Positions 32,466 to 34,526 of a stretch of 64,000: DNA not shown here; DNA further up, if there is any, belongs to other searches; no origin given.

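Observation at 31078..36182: Rad50/SbcC/gp46-like ATPase operon ending in an NfeD-like/SPFH lipoprotein pair and an HNH-AP2 endonuclease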

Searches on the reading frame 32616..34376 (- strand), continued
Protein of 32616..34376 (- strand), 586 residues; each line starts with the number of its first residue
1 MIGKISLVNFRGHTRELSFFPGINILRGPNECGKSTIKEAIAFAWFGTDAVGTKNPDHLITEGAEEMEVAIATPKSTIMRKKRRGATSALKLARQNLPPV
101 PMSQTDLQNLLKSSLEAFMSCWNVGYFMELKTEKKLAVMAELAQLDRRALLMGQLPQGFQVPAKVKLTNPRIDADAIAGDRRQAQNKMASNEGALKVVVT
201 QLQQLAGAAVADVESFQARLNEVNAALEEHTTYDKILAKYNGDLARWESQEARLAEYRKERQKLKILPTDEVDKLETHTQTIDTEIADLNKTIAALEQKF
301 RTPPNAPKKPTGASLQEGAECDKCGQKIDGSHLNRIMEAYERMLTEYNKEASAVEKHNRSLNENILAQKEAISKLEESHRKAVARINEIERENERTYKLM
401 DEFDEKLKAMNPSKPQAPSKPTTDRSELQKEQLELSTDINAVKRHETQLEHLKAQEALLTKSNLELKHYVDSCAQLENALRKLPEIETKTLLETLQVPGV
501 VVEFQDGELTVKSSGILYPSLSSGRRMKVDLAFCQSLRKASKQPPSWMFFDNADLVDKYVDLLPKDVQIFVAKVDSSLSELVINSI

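Call 23: search_solved_structures(query=A1, max_evalue=1, show_alignments=2)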
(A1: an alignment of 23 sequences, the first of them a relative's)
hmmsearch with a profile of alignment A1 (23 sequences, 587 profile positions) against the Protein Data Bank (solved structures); distinct sequences matched with E-value up to 1: 87 (the best 60 are shown).
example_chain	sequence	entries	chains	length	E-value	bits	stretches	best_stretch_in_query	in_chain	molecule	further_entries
5f3w_B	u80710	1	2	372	5.5e-09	38.8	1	2-147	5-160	DNA double-strand break repair Rad50 ATPase,DNA double-strand break repair Rad50 ATPase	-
3aux_A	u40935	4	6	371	6.6e-09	38.5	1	2-146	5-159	DNA double-strand break repair rad50 ATPase | DNA double-strand break repair Rad50 ATPase,DNA double-strand break repair Rad50 ATPase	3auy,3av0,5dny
3qf7_A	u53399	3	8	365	6.4e-07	31.9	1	4-47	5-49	Rad50 | Probable DNA double-strand break repair Rad50 ATPase,Probable DNA double-strand break repa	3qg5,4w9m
3tho_A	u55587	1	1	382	9e-07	31.4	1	4-47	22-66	Probable DNA double-strand break repair Rad50 ATPase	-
5z67_A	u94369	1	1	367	1.5e-06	30.8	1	3-66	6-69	DNA replication and repair protein RecF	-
5z69_A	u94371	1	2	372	1.5e-06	30.7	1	3-66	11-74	DNA replication and repair protein RecF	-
5z68_A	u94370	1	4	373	1.5e-06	30.7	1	3-66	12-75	DNA replication and repair protein RecF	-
6zff_A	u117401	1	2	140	2e-06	30.3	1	256-377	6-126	DNA double-strand break repair Rad50 ATPase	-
1l8d_A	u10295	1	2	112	5.5e-06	28.9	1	270-373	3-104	DNA double-strand break repair rad50 ATPase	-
3qkr_A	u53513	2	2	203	8.1e-05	25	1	4-41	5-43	DNA double-strand break repair rad50 ATPase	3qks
1ii8_A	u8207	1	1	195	0.00012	24.4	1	4-41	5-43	Rad50 ABC-ATPase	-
1us8_A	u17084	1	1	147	0.00016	24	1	4-41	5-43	DNA DOUBLE-STRAND BREAK REPAIR RAD50 ATPASE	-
1f2t_A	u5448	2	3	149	0.00017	23.9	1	4-41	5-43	RAD50 ABC-ATPASE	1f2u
4nch_A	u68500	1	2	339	0.00041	22.7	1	4-41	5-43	DNA double-strand break repair Rad50 ATPase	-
3qkt_A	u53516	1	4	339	0.00042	22.6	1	4-41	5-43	DNA double-strand break repair rad50 ATPase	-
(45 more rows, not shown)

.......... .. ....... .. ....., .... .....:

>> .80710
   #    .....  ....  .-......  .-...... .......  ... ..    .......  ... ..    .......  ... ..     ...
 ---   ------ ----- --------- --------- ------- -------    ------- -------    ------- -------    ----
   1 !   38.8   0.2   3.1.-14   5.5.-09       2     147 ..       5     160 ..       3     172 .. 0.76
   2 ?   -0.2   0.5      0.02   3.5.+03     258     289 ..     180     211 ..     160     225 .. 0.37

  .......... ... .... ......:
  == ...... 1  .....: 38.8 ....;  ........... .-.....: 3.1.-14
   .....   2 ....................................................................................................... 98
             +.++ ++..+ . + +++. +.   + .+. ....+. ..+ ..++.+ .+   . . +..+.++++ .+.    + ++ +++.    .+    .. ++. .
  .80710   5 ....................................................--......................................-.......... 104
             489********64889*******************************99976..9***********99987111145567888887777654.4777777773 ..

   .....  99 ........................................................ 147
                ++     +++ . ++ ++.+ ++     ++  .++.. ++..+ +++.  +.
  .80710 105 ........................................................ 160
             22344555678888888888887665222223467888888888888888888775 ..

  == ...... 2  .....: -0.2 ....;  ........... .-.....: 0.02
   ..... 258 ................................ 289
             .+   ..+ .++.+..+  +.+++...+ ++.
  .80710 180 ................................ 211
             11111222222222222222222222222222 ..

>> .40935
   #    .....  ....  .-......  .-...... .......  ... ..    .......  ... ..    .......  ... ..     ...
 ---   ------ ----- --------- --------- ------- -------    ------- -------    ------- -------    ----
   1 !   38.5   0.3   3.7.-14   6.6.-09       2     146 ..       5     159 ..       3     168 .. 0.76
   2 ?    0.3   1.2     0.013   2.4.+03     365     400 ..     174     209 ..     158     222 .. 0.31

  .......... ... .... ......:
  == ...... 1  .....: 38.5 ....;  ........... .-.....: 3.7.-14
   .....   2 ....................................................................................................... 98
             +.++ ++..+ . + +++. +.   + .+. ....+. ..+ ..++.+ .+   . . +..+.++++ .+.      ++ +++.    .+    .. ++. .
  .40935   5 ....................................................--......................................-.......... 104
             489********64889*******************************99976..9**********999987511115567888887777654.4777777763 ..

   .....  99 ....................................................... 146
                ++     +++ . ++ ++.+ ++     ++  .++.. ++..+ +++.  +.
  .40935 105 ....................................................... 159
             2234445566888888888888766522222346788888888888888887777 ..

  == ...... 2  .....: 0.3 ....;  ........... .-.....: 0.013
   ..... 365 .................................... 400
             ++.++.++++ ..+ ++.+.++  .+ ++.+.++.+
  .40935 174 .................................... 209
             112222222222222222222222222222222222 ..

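Call 32: find_related_loci(query=A1, collection=viral_contigs, flank=7000)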
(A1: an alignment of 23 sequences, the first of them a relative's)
Query A1 (586 aa) in viral_contigs; peptide patterns used: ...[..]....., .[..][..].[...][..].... (x = any residue, [..] = any of these).
13 stretches matched a pattern; 3 encode a relative of the query (tblastn E <= 1e-3); 3 distinct loci.
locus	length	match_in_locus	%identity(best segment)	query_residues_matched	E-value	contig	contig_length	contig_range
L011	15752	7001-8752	36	1-583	6e-101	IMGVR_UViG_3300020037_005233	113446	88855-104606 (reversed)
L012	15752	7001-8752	32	1-586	3e-86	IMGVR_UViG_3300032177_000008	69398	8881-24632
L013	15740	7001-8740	35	1-585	6e-99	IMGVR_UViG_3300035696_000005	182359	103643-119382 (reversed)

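Call 34: find_related_loci(query=A1, collection=metagenome_contigs, flank=7000)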
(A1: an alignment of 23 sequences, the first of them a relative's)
Query A1 (586 aa) in metagenome_contigs; peptide patterns used: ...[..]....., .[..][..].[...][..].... (x = any residue, [..] = any of these).
139 stretches matched a pattern; 5 encode a relative of the query (tblastn E <= 1e-3); 5 distinct loci.
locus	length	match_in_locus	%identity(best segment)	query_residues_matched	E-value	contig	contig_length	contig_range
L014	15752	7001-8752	32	1-586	2e-86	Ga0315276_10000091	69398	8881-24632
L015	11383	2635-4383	34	1-583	2e-98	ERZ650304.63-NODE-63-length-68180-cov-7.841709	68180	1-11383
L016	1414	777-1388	50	1-205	2e-63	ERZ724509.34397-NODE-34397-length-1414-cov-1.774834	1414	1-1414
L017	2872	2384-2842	48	1-151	5e-44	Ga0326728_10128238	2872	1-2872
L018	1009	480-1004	47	1-174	2e-44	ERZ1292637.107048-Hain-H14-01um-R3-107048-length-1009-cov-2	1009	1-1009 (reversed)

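Call 35: find_encoding_contigs(protein=P0014, flank=7000, max_places=1)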
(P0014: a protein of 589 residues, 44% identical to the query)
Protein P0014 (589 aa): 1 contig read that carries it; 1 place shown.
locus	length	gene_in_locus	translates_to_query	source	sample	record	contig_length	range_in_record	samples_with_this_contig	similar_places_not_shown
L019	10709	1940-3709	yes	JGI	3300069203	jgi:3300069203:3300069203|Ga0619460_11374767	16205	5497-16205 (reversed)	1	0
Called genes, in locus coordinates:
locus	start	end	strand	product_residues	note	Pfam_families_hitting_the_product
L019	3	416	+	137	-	?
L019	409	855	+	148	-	-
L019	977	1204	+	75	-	-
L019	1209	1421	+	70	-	-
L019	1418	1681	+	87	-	-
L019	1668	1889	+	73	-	-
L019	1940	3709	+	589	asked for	PF02463:SMC_N (faint), PF13476:AAA_23, PF13514:AAA_27 (faint)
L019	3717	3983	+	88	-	-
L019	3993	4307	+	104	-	-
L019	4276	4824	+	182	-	-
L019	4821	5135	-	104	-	-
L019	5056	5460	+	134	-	-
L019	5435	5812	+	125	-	-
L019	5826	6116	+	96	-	-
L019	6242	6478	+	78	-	-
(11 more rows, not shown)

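Call 36: find_encoding_contigs(protein=P0018, flank=7000, max_places=1)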
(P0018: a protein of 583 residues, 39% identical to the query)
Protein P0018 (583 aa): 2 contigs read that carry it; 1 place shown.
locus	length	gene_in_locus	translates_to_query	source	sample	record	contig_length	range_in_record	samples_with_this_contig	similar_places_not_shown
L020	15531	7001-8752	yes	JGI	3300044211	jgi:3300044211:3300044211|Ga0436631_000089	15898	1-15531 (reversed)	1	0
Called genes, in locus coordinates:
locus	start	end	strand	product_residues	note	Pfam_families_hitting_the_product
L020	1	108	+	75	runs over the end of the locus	-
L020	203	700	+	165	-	-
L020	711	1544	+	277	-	PF06067:DUF932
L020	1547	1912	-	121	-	-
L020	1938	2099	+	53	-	-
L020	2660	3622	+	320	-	-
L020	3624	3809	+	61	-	-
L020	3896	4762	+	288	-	-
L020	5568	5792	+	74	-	-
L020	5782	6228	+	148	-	-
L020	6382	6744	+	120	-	-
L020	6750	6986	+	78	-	-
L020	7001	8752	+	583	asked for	PF13175:AAA_15 (weak), PF13476:AAA_23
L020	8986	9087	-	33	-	-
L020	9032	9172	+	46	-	-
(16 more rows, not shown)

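Call 37: find_encoding_contigs(protein=P0006, flank=7000, max_places=1)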
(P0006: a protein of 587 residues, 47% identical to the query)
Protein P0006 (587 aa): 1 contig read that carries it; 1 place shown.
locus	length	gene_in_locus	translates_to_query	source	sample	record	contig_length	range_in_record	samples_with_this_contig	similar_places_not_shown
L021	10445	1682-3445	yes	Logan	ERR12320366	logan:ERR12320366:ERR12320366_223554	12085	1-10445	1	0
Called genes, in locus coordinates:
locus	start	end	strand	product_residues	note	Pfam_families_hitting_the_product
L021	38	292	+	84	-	-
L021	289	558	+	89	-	-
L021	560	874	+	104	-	-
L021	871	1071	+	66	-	-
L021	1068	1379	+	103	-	-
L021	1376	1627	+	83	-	-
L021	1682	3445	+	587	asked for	PF02463:SMC_N (weak), PF13476:AAA_23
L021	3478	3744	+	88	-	-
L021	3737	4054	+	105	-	-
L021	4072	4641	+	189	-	-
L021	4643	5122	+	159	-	-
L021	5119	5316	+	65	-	-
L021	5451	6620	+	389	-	-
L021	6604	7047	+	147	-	-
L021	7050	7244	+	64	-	-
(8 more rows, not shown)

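Call 38: find_encoding_contigs(protein=P0005, flank=7000, max_places=1)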
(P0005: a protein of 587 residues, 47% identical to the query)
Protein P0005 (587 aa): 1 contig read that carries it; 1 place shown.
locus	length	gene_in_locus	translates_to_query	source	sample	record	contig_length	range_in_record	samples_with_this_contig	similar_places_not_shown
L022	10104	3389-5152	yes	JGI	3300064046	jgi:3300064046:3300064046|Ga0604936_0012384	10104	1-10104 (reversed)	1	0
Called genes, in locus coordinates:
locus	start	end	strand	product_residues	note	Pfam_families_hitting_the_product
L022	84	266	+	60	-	-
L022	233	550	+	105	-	-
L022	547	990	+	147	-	-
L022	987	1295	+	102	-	-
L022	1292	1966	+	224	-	-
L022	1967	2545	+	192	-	PF03767:Acid_phosphat_B (weak), PF25109:HAD_PNKP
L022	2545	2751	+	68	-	-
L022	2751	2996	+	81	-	-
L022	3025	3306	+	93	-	-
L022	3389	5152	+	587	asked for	PF02463:SMC_N (faint), PF13476:AAA_23 (weak)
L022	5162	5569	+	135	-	-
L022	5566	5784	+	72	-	-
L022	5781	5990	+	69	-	-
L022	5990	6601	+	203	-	-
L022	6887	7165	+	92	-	-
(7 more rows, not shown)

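Call 40: predict_structure(alignment_id=A1)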
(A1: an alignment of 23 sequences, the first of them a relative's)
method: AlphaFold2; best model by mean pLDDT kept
length: 586 residues; sequences in the alignment: 23
mean_pLDDT: 86.9   pTM: 0.52
mean pLDDT of the five models: 86.9, 84.5, 84.3, 83.4, 83.0
residues with pLDDT >= 90: 236; 70-90: 322; 50-70: 28; < 50: 0
segments of 3 or more residues with pLDDT < 50: none
pLDDT, mean of each block of 10 residues (from residue 1): 96 94 93 92 93 89 96 94 94 91 90 90 93 87 83 90 88 93 96 94 78 81 88 83 79 77 76 85 89 87 79 61 69 80 85 88 90 90 87 84 78 69 86 88 87 94 95 94 85 77 82 91 92 91 91 86 90 92 90
secondary structure, 60 per line:
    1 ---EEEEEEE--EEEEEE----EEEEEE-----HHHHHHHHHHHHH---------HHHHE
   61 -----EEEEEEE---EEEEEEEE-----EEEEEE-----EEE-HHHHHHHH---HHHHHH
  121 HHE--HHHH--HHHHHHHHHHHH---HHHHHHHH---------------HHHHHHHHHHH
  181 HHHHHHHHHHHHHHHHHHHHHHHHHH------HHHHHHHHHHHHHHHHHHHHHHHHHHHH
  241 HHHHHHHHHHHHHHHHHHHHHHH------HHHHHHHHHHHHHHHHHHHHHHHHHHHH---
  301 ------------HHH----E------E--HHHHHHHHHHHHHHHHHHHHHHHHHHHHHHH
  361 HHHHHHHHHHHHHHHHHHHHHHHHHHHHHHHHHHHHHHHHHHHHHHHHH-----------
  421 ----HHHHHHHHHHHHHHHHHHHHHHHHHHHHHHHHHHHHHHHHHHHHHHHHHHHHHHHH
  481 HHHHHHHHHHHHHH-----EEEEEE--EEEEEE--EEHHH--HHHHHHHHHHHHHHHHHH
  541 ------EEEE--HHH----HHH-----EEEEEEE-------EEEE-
elements in order: E4-10 E13-18 E23-28 H34-46 H56-59 E66-72 E76-83 E89-94 E100-102 H104-111 H115-122 H126-129 H132-143 H147-154 H170-206 H213-263 H270-297 H330-409 H425-494 E500-505 E508-513 H523-540 E547-550 E568-574 E582-585

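Call 43: fold_search(model_id=the predicted structure, library=pdb)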
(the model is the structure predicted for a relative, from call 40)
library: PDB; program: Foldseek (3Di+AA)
matches with E <= 10: 866; with E <= 0.001: 95
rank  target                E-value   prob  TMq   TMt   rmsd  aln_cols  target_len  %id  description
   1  7zr1_D                3.4e-12  1.00  0.27  0.22  61.9       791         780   12  Chaetomium thermophilum Mre11-Rad50-Nbs1 complex bound to ATPyS (composite structure) (released 2023-01-11)
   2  7zr1_C                4.4e-12  1.00  0.27  0.21  62.8       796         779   12  Chaetomium thermophilum Mre11-Rad50-Nbs1 complex bound to ATPyS (composite structure) (released 2023-01-11)
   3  5xei                  1.4e-11  1.00  0.28  0.31  30.6       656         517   16  Crystal structure of the Smc head domain with a coiled coil and joint derived from Pyrococcus yayanosii (released 2017-06-07)
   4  9uxh_F                3.5e-11  1.00  0.29  0.26  34.1       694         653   13  type II Lamassu, LmuACB with DNA (released 2026-03-25)
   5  9a6c_A                1.2e-10  1.00  0.22  0.22  32.4       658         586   12  Integrative model of YYDD-YYDB by crosslinking MS and deep learning (released 2024-09-18)
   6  7nyw_B                1.7e-10  1.00  0.24  0.18  35.3       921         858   10  Cryo-EM structure of the MukBEF-MatP-DNA head module (released 2021-07-07)
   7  7yqh_B                6.6e-10  1.00  0.27  0.16  75.7      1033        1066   11  Cryo-EM structure of 8-subunit Smc5/6 (released 2024-01-31)
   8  9f5w_B                1.5e-09  1.00  0.28  0.31  29.7       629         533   13  Human condensin II - M18BP1 complex (released 2025-07-02)
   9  7yzp_C                1.8e-09  1.00  0.35  0.44  34.1       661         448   10  Hairpin-bound state of the E. coli Mre11-Rad50 (SbcCD) head complex bound to ADP and a DNA hairpin (released 2022-08-17)
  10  8i4x_B                2.9e-09  1.00  0.29  0.17  75.1      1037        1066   11  Cryo-EM structure of 5-subunit Smc5/6 (released 2024-06-26)
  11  9ux7_A                4.2e-09  1.00  0.22  0.23  36.2       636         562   11  CryoEM Structure of LmuAB-DNA complex (released 2026-03-25)
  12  9gm9_A                5.0e-09  1.00  0.24  0.15  39.0      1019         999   11  MukBEF in a DNA capture state (released 2025-03-26)
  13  3qf7_A                1.2e-08  1.00  0.32  0.49  42.9       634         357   11  The Mre11:Rad50 complex forms an ATP dependent molecular clamp in DNA double-strand break repair (released 2011-04-20)
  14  6wge_B                1.5e-08  1.00  0.30  0.35  35.4       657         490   14  Cryo-EM structure of human Cohesin-NIPBL-DNA complex without STAG1 (released 2020-05-20)
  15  3qf7_B                1.8e-08  1.00  0.29  0.46  43.7       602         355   12  The Mre11:Rad50 complex forms an ATP dependent molecular clamp in DNA double-strand break repair (released 2011-04-20)
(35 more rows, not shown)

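Call 44: search_dna_similar(query=window:32616-34376:-, collection=phages, mode=protein, max_rows=25, max_evalue=0.001)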
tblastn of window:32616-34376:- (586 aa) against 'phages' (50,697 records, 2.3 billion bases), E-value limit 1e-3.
Records with a match: 16; places in all: 16; records where one place covers at least 80% of the query: 0.
Best place of each record, by identity: <60% 16.
By first word of the organism name: Paenibacillus 12; Edwardsiella 1; Listeria 1; Virgibacillus 1; Halomonas 1.
By host as written in the record: Paenibacillus larvae 9; Paenibacillus larvae ATCC 9545 3; Edwardsiella piscicida EIB202 1; Listeria 1; Virgibacillus halotolerans 1; Halomonas sp. H5 1.
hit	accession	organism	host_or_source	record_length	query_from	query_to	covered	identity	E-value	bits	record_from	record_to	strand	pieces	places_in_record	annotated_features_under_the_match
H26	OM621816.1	Edwardsiella phage vB_EpM_ZHS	Edwardsiella piscicida EIB202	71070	5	380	64%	24.3%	5e-5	53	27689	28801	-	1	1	putative exonuclease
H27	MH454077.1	Paenibacillus phage Bloom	Paenibacillus larvae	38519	7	273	46%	23.5%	2e-5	54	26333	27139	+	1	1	DNA repair protein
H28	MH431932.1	Paenibacillus phage Arcticfreeze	Paenibacillus larvae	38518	7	273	46%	23.5%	2e-5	54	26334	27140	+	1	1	DNA repair protein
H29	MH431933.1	Paenibacillus phage DevRi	Paenibacillus larvae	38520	7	273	46%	23.5%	2e-5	54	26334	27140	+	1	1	DNA repair protein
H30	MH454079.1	Paenibacillus phage Jacopo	Paenibacillus larvae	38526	7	273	46%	23.5%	2e-5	54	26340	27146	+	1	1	DNA repair protein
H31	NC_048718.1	Paenibacillus phage Jacopo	Paenibacillus larvae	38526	7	273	46%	23.5%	2e-5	54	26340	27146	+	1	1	AAA family ATPase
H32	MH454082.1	Paenibacillus phage Genki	Paenibacillus larvae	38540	7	273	46%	23.5%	2e-5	54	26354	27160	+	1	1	DNA repair protein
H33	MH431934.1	Paenibacillus phage Gryphonian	Paenibacillus larvae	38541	7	273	46%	23.5%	2e-5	54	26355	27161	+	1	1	DNA repair protein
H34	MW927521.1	Paenibacillus phage Norbert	Paenibacillus larvae ATCC 9545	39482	7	273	46%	23.5%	2e-5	54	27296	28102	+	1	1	ATPase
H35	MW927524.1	Paenibacillus phage Riker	Paenibacillus larvae ATCC 9545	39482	7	273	46%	23.5%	2e-5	54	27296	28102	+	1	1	ATPase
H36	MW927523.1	Paenibacillus phage Picard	Paenibacillus larvae ATCC 9545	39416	7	273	46%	23.5%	3e-5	54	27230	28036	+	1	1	ATPase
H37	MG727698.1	Paenibacillus phage PBL1c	Paenibacillus larvae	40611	7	273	46%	23.2%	1e-3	49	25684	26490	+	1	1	DNA repair protein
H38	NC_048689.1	Paenibacillus phage PBL1c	Paenibacillus larvae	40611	7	273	46%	23.2%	1e-3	49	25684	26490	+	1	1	AAA family ATPase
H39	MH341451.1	Listeria phage PSU-VKH-LP019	Listeria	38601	1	214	37%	26.2%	5e-7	59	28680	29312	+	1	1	ATPase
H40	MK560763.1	Virgibacillus phage Mimir87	Virgibacillus halotolerans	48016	5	139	23%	29.1%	9e-6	55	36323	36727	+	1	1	DNA repair protein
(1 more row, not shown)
